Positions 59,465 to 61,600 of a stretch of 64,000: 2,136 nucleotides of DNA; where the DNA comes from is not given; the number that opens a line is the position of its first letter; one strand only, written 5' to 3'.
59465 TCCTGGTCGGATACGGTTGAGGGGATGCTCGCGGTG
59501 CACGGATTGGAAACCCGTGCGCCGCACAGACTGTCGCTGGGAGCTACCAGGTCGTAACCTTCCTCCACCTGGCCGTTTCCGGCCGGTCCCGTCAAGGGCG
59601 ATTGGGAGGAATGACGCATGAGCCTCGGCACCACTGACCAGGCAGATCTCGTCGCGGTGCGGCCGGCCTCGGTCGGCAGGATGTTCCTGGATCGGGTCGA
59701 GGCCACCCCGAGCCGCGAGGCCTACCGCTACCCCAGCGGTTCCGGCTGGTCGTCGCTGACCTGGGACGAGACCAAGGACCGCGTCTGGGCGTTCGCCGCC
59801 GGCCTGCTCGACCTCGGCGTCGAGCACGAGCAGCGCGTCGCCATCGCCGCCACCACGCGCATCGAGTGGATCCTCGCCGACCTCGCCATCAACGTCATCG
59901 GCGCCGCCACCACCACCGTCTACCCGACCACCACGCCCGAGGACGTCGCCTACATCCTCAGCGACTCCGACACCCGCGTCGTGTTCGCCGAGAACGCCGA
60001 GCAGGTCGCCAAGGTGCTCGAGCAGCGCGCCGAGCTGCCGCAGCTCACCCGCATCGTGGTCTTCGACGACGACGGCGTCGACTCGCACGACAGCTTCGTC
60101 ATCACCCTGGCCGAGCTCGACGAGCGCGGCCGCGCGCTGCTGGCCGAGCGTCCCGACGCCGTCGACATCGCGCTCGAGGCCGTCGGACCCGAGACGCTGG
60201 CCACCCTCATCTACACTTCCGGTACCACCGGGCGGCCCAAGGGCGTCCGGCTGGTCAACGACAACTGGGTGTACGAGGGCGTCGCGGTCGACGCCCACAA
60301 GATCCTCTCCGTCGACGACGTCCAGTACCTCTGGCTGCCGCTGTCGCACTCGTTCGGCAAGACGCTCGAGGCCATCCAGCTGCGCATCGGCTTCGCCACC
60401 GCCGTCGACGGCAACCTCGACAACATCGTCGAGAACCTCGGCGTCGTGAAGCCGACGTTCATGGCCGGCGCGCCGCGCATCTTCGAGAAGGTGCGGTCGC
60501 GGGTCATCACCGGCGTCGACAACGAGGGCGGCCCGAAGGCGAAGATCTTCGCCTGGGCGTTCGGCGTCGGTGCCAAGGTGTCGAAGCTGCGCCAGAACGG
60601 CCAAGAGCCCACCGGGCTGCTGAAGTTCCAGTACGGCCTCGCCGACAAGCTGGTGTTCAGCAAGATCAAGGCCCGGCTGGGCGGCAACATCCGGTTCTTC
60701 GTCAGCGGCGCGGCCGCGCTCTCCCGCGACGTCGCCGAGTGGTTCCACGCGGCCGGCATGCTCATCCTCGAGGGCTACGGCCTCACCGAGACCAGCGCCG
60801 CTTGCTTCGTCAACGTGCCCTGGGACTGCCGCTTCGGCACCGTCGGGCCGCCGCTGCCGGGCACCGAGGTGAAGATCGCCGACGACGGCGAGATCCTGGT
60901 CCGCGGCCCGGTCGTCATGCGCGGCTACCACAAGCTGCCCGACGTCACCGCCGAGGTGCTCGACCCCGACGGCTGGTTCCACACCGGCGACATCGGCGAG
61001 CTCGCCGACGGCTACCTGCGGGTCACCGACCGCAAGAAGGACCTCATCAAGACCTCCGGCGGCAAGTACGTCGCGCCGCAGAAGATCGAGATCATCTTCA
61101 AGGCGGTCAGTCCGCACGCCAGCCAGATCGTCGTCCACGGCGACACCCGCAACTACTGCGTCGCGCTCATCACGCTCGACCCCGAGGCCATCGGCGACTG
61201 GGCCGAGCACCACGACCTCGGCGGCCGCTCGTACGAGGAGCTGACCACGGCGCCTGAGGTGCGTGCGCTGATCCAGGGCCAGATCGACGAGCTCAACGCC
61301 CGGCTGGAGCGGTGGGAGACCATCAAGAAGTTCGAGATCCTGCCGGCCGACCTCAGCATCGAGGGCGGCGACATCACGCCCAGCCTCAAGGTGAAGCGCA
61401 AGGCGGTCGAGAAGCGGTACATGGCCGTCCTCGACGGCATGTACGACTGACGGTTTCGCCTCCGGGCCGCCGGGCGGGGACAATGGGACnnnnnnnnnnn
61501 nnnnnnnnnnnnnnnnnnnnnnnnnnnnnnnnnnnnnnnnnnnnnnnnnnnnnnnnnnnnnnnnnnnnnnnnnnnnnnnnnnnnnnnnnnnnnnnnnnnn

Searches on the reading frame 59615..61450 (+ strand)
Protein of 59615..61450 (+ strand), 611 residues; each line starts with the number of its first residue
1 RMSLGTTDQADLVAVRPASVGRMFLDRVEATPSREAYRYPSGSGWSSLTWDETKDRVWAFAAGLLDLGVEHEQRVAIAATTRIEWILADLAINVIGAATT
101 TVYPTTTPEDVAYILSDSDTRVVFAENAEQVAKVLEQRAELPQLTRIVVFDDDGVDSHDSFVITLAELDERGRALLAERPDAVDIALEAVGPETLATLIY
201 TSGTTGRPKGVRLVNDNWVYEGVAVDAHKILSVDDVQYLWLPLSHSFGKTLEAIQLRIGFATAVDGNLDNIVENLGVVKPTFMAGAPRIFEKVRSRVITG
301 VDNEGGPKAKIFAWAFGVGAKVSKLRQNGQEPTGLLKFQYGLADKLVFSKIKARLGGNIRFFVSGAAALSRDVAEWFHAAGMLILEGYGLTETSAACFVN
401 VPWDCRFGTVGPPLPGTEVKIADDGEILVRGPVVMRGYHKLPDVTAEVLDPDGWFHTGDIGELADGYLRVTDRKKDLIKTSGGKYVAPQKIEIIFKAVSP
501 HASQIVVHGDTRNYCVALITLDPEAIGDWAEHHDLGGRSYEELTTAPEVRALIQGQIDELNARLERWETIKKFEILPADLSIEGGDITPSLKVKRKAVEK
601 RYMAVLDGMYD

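Call 17: search_protein_families(library=pfam, proteins=[window:59615-61450:+], max_evalue=0.001)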
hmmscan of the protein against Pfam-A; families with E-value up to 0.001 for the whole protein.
window:59615-61450:+ (611 aa): 2 families
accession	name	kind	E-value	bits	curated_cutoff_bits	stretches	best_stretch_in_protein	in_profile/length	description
PF00501.34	AMP-binding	-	1.5e-75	254.8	29.9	1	26-439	3-384/384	AMP-binding enzyme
PF23562.2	AMP-binding_C_3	-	4.2e-07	30.8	20.8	1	476-611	2-121/124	AMP-binding enzyme C-terminal domain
